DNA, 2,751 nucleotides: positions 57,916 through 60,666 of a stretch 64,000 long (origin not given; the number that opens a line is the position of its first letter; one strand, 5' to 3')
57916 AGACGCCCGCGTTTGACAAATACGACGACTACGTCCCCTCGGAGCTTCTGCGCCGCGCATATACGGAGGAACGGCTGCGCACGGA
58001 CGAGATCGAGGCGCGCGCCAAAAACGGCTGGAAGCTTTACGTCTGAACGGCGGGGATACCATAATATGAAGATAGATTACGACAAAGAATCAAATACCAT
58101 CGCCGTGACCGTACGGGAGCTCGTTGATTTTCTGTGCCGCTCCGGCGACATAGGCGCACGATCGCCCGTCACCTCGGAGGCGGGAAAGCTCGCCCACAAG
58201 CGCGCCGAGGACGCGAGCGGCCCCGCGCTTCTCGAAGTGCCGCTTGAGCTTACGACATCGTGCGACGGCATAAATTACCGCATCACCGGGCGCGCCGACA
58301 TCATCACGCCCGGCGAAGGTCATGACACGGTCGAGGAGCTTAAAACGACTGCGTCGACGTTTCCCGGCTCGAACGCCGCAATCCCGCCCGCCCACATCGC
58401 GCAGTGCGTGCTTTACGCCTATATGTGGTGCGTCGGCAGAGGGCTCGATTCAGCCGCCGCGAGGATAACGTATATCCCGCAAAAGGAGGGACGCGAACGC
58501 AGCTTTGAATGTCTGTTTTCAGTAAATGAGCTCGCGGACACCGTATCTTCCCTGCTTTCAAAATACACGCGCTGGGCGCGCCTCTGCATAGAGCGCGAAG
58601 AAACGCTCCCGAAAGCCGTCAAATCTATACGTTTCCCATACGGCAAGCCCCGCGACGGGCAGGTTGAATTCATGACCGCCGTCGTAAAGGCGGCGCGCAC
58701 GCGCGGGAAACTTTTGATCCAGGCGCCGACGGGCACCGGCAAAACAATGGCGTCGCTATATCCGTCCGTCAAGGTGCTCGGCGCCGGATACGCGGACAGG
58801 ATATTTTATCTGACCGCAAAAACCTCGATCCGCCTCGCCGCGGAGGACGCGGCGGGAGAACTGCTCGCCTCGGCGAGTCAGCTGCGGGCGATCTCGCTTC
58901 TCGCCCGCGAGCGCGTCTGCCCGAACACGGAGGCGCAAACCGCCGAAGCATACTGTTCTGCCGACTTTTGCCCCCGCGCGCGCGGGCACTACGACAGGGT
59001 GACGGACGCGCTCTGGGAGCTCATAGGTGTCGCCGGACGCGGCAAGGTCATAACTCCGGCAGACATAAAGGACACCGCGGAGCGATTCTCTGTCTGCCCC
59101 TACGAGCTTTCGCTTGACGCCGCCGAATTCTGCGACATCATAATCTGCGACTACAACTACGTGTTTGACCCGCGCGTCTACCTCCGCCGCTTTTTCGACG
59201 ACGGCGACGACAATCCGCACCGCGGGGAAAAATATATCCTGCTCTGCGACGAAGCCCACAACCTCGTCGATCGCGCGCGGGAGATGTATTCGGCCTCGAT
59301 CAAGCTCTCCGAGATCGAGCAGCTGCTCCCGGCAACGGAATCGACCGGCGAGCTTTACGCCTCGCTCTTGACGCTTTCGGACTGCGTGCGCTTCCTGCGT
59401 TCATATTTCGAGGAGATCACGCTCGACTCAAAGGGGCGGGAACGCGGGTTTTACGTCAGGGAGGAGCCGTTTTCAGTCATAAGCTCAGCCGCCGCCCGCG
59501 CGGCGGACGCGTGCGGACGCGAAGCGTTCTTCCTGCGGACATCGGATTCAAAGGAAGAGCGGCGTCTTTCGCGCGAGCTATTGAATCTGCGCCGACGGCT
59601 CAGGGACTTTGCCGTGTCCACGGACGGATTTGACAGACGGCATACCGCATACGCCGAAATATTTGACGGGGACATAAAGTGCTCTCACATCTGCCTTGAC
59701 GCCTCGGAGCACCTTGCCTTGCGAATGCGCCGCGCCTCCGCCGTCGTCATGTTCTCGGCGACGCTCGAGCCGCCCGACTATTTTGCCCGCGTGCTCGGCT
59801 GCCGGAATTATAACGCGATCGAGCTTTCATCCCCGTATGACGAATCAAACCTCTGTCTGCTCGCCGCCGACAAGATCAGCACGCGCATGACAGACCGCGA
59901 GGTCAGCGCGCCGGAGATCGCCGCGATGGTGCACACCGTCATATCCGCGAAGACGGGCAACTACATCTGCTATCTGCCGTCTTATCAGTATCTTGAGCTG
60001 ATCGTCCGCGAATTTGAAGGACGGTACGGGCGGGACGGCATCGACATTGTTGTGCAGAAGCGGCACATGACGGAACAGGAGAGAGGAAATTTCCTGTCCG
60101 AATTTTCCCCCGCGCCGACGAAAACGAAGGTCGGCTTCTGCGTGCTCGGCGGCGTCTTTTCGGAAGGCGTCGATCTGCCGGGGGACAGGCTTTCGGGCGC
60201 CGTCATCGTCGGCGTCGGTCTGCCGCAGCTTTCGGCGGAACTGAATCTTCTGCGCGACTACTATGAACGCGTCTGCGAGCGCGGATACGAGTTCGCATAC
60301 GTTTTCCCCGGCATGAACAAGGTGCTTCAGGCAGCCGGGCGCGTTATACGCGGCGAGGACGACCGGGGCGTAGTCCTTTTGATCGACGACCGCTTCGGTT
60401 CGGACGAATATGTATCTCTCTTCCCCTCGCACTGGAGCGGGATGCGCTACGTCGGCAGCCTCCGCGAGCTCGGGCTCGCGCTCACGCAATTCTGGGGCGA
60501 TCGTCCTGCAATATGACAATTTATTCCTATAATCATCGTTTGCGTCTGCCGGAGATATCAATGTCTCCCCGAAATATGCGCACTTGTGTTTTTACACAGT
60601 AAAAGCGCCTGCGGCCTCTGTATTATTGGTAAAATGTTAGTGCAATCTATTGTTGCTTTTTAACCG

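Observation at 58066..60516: Nuclease-DinG/XPD Fe-S helicase fusion 20 nt downstream of the Shango-like genes: a possible fourth component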

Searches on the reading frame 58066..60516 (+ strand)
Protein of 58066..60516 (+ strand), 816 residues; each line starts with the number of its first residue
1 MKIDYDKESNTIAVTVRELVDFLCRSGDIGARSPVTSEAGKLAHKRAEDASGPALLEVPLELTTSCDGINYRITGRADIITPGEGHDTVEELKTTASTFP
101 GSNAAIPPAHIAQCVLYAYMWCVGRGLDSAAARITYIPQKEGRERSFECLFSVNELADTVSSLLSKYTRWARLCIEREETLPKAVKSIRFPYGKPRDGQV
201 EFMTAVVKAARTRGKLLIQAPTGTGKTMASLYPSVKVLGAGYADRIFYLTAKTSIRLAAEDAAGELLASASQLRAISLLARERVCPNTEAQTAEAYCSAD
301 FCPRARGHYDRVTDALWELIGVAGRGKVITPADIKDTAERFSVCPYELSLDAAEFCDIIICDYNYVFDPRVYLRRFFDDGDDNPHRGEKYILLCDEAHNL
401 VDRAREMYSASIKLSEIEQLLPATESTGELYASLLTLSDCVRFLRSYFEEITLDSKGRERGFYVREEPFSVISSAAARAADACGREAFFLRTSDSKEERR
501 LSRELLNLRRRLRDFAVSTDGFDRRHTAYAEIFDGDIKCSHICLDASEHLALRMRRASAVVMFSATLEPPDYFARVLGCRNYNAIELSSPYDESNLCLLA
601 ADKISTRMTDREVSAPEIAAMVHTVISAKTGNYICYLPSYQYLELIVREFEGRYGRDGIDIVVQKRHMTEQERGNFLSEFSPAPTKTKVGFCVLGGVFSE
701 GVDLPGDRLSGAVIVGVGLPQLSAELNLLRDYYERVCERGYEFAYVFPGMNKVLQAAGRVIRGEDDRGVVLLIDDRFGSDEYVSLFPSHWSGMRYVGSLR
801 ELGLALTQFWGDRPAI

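Call 8: search_protein_families(library=pfam, proteins=[window:58066-60516:+], max_evalue=0.01)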
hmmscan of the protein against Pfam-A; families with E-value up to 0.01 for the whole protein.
window:58066-60516:+ (816 aa): 5 families
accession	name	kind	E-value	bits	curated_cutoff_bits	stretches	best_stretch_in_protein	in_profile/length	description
PF13307.12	Helicase_C_2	-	4.3e-39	134.7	25.3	1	623-791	2-168/170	Helicase C-terminal domain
PF06733.21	DEAD_2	-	1.5e-14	54.5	21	1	271-416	26-171/172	DEAD_2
PF04851.21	ResIII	-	1.1e-06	29.1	22.5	1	194-263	3-73/164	Type III restriction enzyme, res subunit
PF00270.35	DEAD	-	5.6e-05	23.4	26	1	206-249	7-51/167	DEAD/DEAH box helicase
PF12705.13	PDDEXK_1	-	0.0016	18.9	22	1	46-143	104-193/247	PD-(D/E)XK nuclease superfamily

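Call 9: search_protein_families(library=padloc, proteins=[window:58066-60516:+], max_evalue=0.01)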
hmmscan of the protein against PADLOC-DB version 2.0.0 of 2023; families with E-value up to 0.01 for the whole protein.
window:58066-60516:+ (816 aa): 15 families
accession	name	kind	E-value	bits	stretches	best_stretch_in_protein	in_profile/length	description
PDLC01439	typeIV_DinG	-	2.2e-116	387.8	1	190-790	12-555/575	CAS-IV-A; associated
PDLC01729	typeIV_DinG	-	5.9e-11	39.8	0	387-424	220-257/666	Csf4_0_IVA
PDLC04986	PDC-S28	-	5.2e-06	23.1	0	700-776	400-469/831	-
PDLC01765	Cas3c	-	3.2e-05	21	1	206-255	176-225/612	-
PDLC01761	Cas3b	-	4.4e-05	20.4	1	195-249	215-265/705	-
PDLC04987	PDC-S28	-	8e-05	19.1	1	699-777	397-468/846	-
PDLC01252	Cas3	-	0.00042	17.8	1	216-250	2-36/324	CAS-I; effector_G3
PDLC01762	Cas3b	-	0.00053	16.7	1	205-249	232-272/692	-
PDLC00944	Cas4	-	0.00069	17.9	1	33-144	28-131/177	Cas4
PDLC00938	Cas3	-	0.001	16.4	1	216-249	2-35/358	CRISPR-associated helicase Cas3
PDLC04140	mad8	-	0.0021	15.7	1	188-253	2-67/314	mads_8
PDLC01732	typeIV_DinG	-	0.0029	14.5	0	196-254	3-59/648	Csf4_3_IVE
PDLC03047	REase_I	-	0.0035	13.1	1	198-272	347-422/1107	Type I restriction enzyme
PDLC01710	Cas3a1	-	0.0039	13.7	1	215-249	220-256/745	Cas3_1_CAS-I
PDLC00943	Cas4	-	0.0045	15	1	33-139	28-127/180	CRISPR-associated protein Cas4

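Call 10: search_protein_families(library=ncbifam, proteins=[window:58066-60516:+], max_evalue=0.001)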
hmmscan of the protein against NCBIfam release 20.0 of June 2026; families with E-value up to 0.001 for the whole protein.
window:58066-60516:+ (816 aa): 6 families
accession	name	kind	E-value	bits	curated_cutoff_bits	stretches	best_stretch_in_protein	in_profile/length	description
TIGR00604.1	rad3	subfamily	2.4e-44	152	246.95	2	536-786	421-685/706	DNA repair helicase (rad3)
NF053712.1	repair_DEAH_YoaA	equivalog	1.9e-35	122.7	680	2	391-788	220-611/630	DNA repair helicase YoaA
NF005981.0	PRK08074.1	equivalog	2e-25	88.9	789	2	545-786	660-904/931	ATP-dependent DNA helicase DinG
TIGR01407.1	dinG_rel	hypoth_equivalog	8.6e-21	73.9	547.7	2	502-786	573-863/889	putative DnaQ family exonuclease/DinG family helicase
NF008729.0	PRK11747.1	equivalog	4.8e-20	71.6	598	1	537-782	441-686/703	ATP-dependent DNA helicase DinG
TIGR03117.2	cas_csf4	equivalog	0.00047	18.4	400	0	391-432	379-423/800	type IV CRISPR-associated DEAD/DEAH-box helicase Csf4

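Call 12: find_homologous_proteins(query=window:58066-60516:+, max_evalue=1e-10)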
Query window:58066-60516:+ (816 aa): 7926 proteins with E <= 1e-10 among 8000 candidates; the best 120 are listed.
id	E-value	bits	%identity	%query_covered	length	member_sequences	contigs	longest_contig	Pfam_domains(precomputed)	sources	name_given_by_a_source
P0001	0.0e+0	1857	100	100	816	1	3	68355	PF06733.22,PF13307.13,PF04851.22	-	-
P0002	0.0e+0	1431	78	99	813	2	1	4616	PF06733.22,PF00270.36,PF13307.13,PF04851.22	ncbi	-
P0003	0.0e+0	1361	73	100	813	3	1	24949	PF06733.22,PF13307.13,PF04851.22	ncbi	-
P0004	0.0e+0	1354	73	99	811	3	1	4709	PF06733.22,PF00270.36,PF13307.13,PF04851.22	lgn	-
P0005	0.0e+0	1270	69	99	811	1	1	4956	PF06733.22,PF00270.36,PF13307.13,PF04851.22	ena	-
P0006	0.0e+0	1162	64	99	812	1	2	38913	PF06733.22,PF00270.36,PF13307.13,PF04851.22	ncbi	-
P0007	0.0e+0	1141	63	100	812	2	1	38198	PF06733.22,PF00270.36,PF13307.13,PF04851.22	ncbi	-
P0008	0.0e+0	1072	61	98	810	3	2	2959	PF06733.22,PF00270.36,PF13307.13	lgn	-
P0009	0.0e+0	1015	56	99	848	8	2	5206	PF06733.22,PF13307.13,PF04851.22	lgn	-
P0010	0.0e+0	1012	59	98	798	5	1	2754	PF06733.22,PF00270.36,PF13307.13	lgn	-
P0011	4.2e-293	992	56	99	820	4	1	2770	PF06733.22,PF13307.13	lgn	-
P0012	3.9e-289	979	55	99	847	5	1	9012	PF06733.22,PF13307.13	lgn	-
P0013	8.3e-286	968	55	99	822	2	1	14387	PF06733.22,PF13307.13,PF04851.22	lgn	-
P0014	8.7e-286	968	55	99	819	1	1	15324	PF06733.22,PF13307.13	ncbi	-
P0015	4.6e-285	966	54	100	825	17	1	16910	PF06733.22,PF13307.13,PF04851.22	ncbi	-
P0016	2.6e-283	960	54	99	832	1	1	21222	PF06733.22,PF00270.36,PF13307.13,PF04851.22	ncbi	-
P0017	5.7e-283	959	53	100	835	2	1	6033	PF06733.22,PF13307.13,PF04851.22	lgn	-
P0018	3.8e-281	953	54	99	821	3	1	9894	PF06733.22,PF00270.36,PF13307.13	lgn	-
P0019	4.0e-279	946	54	98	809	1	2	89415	PF06733.22,PF13307.13,PF04851.22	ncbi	-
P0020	4.9e-276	936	53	97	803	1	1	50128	PF06733.22,PF00270.36,PF13307.13,PF04851.22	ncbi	-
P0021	5.1e-270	916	54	99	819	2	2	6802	PF06733.22,PF00270.36,PF13307.13,PF04851.22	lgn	-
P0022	3.9e-269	913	53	99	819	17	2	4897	PF06733.22,PF00270.36,PF13307.13,PF04851.22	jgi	-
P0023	2.1e-264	897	53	99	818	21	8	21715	PF06733.22,PF00270.36,PF13307.13,PF04851.22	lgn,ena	-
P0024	2.4e-186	639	43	99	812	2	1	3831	PF06733.22,PF00270.36,PF13307.13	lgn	-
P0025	3.4e-184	632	43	99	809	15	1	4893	PF06733.22,PF00270.36,PF13307.13,PF04851.22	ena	-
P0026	3.8e-184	632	43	99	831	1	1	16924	PF06733.22,PF00270.36,PF12705.14,PF13307.13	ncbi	-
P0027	6.9e-184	631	41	99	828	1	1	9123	PF06733.22,PF00270.36,PF13307.13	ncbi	-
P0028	1.1e-182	627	42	99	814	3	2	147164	PF06733.22,PF00270.36,PF13307.13,PF04851.22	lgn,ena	-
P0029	3.6e-181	622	42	99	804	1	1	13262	PF06733.22,PF00270.36,PF13307.13,PF04851.22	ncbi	-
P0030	4.1e-181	622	41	97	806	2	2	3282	PF06733.22,PF13307.13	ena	-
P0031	6.6e-181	621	42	99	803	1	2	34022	PF06733.22,PF00270.36,PF13307.13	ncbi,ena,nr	ncbi:MAG: ATP-dependent DNA helicase [Clostridia bacterium]|nr:ATP-dependent DNA helicase [Clostridi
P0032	9.9e-181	621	42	99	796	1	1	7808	PF06733.22,PF00270.36,PF13307.13,PF04851.22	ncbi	-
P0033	2.0e-180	620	42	99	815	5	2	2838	PF06733.22,PF00270.36,PF13307.13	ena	-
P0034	1.1e-179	617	42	99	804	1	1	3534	PF06733.22,PF13307.13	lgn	-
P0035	1.1e-179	617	41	99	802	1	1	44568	PF06733.22,PF00270.36,PF13307.13,PF04851.22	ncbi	-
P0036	2.9e-179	616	42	99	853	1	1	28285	PF06733.22,PF00270.36,PF13307.13,PF04851.22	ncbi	-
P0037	7.1e-179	614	40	99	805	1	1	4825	PF06733.22,PF00270.36,PF13307.13,PF04851.22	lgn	-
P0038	7.7e-179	614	42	97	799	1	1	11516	PF06733.22,PF00270.36,PF13307.13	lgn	-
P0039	1.2e-178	614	41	99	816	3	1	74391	PF06733.22,PF00270.36,PF13307.13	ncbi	-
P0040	1.5e-178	613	42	99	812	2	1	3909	PF06733.22,PF00270.36,PF13307.13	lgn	-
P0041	2.5e-178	613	40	99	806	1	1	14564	PF06733.22,PF00270.36,PF13307.13,PF04851.22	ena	-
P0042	3.3e-178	612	42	99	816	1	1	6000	PF06733.22,PF00270.36,PF13307.13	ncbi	-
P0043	5.3e-178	612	41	99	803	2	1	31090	PF06733.22,PF00270.36,PF13307.13,PF04851.22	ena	-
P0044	8.1e-178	611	40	99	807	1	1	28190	PF06733.22,PF00270.36,PF13307.13,PF04851.22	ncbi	-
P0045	1.1e-177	610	41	99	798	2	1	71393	PF06733.22,PF00270.36,PF13307.13,PF04851.22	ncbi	-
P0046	1.3e-177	610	42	99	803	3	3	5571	PF06733.22,PF00270.36,PF13307.13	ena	-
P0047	1.3e-177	610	42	99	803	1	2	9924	PF06733.22,PF00270.36,PF13307.13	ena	-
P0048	1.6e-177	610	39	99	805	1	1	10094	PF06733.22,PF00270.36,PF13307.13,PF04851.22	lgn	-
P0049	2.2e-177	610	41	99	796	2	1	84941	PF06733.22,PF00270.36,PF13307.13,PF04851.22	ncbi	-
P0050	2.2e-177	610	41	99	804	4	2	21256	PF06733.22,PF00270.36,PF13307.13,PF04851.22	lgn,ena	-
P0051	2.3e-177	609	42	99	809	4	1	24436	PF06733.22,PF00270.36,PF13307.13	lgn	-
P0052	2.4e-177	609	41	99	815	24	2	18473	PF06733.22,PF00270.36,PF13307.13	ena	-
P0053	4.2e-177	609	41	100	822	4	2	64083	PF06733.22,PF00270.36,PF13307.13,PF04851.22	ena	-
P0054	4.4e-177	609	41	98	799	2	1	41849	PF06733.22,PF00270.36,PF13307.13,PF04851.22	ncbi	-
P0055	4.5e-177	609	40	99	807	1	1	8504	PF06733.22,PF00270.36,PF13307.13,PF04851.22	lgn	-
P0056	5.3e-177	608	42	99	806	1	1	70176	PF06733.22,PF00270.36,PF13307.13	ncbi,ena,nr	ncbi:MAG: ATP-dependent DNA helicase [Clostridia bacterium]|nr:ATP-dependent DNA helicase [Clostridi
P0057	5.4e-177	608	40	99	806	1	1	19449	PF06733.22,PF00270.36,PF13307.13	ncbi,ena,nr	ncbi:MAG: ATP-dependent DNA helicase [Clostridia bacterium]|nr:ATP-dependent DNA helicase [Clostridi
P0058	6.5e-177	608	41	99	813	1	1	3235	PF06733.22,PF00270.36,PF13307.13,PF04851.22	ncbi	-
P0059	7.1e-177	608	42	99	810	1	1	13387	PF06733.22,PF00270.36,PF12705.14,PF13307.13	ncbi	-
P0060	9.1e-177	607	41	99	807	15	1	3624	PF06733.22,PF00270.36,PF12705.14,PF13307.13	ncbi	-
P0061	1.4e-176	607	40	99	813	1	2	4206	PF06733.22,PF00270.36,PF13307.13,PF04851.22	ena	-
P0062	1.5e-176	607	41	98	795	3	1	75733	PF06733.22,PF00270.36,PF13307.13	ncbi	-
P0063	1.9e-176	606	41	99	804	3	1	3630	PF06733.22,PF00270.36,PF13307.13,PF04851.22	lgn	-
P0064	2.2e-176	606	40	99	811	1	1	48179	PF06733.22,PF00270.36,PF13307.13,PF04851.22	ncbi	-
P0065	3.4e-176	606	41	99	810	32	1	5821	PF06733.22,PF00270.36,PF13307.13,PF04851.22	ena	-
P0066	4.6e-176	605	41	99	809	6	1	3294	PF06733.22,PF00270.36,PF13307.13,PF04851.22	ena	-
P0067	5.3e-176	605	42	95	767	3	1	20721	PF06733.22,PF00270.36,PF13307.13,PF04851.22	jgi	jgi:Rad3-related DNA helicase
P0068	5.5e-176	605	42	99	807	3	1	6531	PF06733.22,PF13307.13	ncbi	-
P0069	5.8e-176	605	41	99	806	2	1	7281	PF06733.22,PF13307.13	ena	-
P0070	7.2e-176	605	41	99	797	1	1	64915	PF06733.22,PF00270.36,PF13307.13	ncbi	-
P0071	7.6e-176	604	42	99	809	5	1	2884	PF06733.22,PF00270.36,PF13307.13,PF04851.22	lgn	-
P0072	8.4e-176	604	39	99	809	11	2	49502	PF06733.22,PF00270.36,PF13307.13,PF04851.22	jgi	-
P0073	8.8e-176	604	41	99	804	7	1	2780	PF06733.22,PF00270.36,PF13307.13,PF04851.22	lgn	-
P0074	1.0e-175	604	39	99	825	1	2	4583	PF06733.22,PF00270.36,PF13307.13,PF04851.22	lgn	-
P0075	1.3e-175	604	40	99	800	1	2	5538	PF06733.22,PF00270.36,PF13307.13,PF04851.22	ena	-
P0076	1.3e-175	604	41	99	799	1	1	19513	PF06733.22,PF00270.36,PF13307.13,PF04851.22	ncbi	-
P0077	1.3e-175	604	39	99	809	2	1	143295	PF06733.22,PF00270.36,PF13307.13,PF04851.22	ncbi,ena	-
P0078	1.6e-175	603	40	99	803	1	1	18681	PF06733.22,PF00270.36,PF13307.13,PF04851.22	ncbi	-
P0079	1.7e-175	603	39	99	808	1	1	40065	PF06733.22,PF00270.36,PF13307.13,PF04851.22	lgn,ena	-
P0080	1.9e-175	603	40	99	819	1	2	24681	PF06733.22,PF00270.36,PF13307.13,PF04851.22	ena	-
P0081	1.9e-175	603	42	100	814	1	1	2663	PF06733.22,PF12705.14,PF13307.13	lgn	-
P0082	2.5e-175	603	39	99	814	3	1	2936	PF06733.22,PF00270.36,PF13307.13,PF04851.22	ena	-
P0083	2.5e-175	603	41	99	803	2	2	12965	PF06733.22,PF00270.36,PF13307.13,PF04851.22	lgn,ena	-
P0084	4.0e-175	602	41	99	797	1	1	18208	PF06733.22,PF00270.36,PF13307.13,PF04851.22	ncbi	-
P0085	5.9e-175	602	41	99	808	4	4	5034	PF06733.22,PF00270.36,PF13307.13,PF04851.22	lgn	-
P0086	8.8e-175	601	41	99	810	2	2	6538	PF06733.22,PF00270.36,PF13307.13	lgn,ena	-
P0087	1.0e-174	601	41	99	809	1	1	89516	PF06733.22,PF13307.13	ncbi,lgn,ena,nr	ncbi:MAG: ATP-dependent DNA helicase [Clostridia bacterium]|nr:ATP-dependent DNA helicase [Clostridi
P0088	1.1e-174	601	42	95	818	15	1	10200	PF06733.22,PF00270.36,PF13307.13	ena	-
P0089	1.1e-174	601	40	99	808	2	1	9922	PF06733.22,PF00270.36,PF13307.13,PF04851.22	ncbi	-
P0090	1.3e-174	600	41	99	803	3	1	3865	PF06733.22,PF00270.36,PF13307.13,PF04851.22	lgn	-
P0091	1.3e-174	600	41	99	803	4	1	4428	PF06733.22,PF00270.36,PF13307.13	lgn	-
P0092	1.6e-174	600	41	99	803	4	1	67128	PF06733.22,PF00270.36,PF13307.13,PF04851.22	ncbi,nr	ncbi:MAG: ATP-dependent DNA helicase [Ruminococcaceae bacterium]|nr:ATP-dependent DNA helicase [Osci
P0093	1.8e-174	600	41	99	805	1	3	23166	PF06733.22,PF00270.36,PF13307.13,PF04851.22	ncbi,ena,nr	ncbi:MAG: ATP-dependent DNA helicase [Clostridia bacterium]|nr:ATP-dependent DNA helicase [Clostridi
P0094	1.9e-174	600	40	99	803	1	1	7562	PF06733.22,PF00270.36,PF13307.13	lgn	-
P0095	2.0e-174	600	39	99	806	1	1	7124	PF06733.22,PF00270.36,PF13307.13,PF04851.22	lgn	-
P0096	2.0e-174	600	40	99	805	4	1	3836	PF06733.22,PF00270.36,PF13307.13,PF04851.22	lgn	-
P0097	2.1e-174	600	41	99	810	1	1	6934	PF06733.22,PF00270.36,PF13307.13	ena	-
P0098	2.4e-174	599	40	99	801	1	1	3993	PF06733.22,PF00270.36,PF13307.13,PF04851.22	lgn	-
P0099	2.4e-174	599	40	100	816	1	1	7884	PF06733.22,PF00270.36,PF13307.13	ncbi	-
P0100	2.7e-174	599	41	99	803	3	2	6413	PF06733.22,PF00270.36,PF13307.13,PF04851.22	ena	-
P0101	2.9e-174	599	41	99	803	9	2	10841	PF06733.22,PF00270.36,PF13307.13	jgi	-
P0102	3.0e-174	599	40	99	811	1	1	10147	PF06733.22,PF00270.36,PF13307.13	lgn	-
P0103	3.0e-174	599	41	99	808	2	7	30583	PF06733.22,PF00270.36,PF13307.13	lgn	-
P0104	5.9e-174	598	42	95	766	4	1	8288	PF06733.22,PF00270.36,PF13307.13,PF04851.22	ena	-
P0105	7.3e-174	598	41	99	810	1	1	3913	PF06733.22,PF00270.36,PF13307.13,PF04851.22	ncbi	-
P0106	8.8e-174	598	40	99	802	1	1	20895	PF06733.22,PF00270.36,PF13307.13,PF04851.22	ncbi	-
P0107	1.0e-173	597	41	98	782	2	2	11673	PF06733.22,PF00270.36,PF13307.13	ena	-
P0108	1.0e-173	597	41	95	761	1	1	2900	PF06733.22,PF00270.36,PF13307.13,PF04851.22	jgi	jgi:Rad3-related DNA helicase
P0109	1.1e-173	597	41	100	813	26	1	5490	PF06733.22,PF00270.36,PF13307.13,PF04851.22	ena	-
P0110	1.2e-173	597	41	98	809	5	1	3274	PF06733.22,PF00270.36,PF12705.14,PF13307.13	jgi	-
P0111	1.4e-173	597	41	100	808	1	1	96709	PF06733.22,PF00270.36,PF13307.13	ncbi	-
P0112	1.5e-173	597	41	99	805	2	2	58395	PF06733.22,PF00270.36,PF13307.13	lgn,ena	-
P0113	1.5e-173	597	41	99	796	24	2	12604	PF06733.22,PF00270.36,PF13307.13,PF04851.22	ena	-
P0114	1.7e-173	597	40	99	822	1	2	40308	PF06733.22,PF00270.36,PF13307.13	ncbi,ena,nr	ncbi:MAG: ATP-dependent DNA helicase [Clostridia bacterium]|nr:ATP-dependent DNA helicase [Clostridi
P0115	1.7e-173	597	40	99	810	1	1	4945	PF06733.22,PF00270.36,PF13307.13,PF04851.22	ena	-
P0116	2.0e-173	596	40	99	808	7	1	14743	PF06733.22,PF00270.36,PF13307.13,PF04851.22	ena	-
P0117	2.0e-173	596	40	99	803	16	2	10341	PF06733.22,PF00270.36,PF13307.13,PF04851.22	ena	-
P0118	2.0e-173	596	41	99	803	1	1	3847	PF06733.22,PF00270.36,PF13307.13,PF04851.22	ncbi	-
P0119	2.1e-173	596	42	99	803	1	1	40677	PF06733.22,PF00270.36,PF13307.13,PF04851.22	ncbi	-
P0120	3.5e-173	596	41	99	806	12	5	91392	PF06733.22,PF00270.36,PF13307.13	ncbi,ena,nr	ncbi:MAG: ATP-dependent DNA helicase [Clostridia bacterium]|nr:ATP-dependent DNA helicase [Clostridi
